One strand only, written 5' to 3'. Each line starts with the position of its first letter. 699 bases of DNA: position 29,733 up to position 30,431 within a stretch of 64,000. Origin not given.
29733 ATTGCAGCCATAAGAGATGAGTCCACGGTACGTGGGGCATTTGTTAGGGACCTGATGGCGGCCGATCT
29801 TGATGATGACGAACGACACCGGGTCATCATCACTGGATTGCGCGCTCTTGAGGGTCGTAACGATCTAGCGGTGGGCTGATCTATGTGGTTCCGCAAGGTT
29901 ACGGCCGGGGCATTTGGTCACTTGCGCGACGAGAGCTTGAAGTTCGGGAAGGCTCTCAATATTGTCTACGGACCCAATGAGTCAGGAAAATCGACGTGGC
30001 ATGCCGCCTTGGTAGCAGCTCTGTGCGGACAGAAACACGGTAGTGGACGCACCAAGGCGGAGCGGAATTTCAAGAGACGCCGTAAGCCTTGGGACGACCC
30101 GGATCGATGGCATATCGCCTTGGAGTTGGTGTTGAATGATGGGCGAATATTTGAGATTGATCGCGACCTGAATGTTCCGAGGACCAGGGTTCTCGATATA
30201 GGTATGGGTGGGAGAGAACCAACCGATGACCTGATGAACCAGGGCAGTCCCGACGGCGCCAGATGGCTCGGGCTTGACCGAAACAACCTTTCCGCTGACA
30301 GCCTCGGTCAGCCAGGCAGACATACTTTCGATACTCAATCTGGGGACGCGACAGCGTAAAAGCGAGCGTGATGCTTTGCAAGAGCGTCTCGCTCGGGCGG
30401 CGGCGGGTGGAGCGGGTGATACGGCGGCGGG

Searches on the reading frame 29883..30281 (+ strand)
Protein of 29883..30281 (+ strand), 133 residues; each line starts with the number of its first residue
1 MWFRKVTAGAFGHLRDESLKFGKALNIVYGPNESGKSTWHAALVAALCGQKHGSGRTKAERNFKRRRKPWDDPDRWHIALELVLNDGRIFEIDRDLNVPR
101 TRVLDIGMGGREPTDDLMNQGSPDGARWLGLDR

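Call 78: search_protein_families(library=pfam, proteins=[window:29883-30281:+], max_evalue=0.001)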
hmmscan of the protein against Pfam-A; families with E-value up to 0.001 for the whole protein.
window:29883-30281:+ (133 aa): 2 families
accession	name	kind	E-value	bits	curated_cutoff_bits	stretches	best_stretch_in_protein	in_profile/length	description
PF13514.12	AAA_27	-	8.2e-10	39.1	22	1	1-52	1-55/206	AAA domain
PF13476.12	AAA_23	-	6e-09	37.3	27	1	10-64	6-60/201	AAA domain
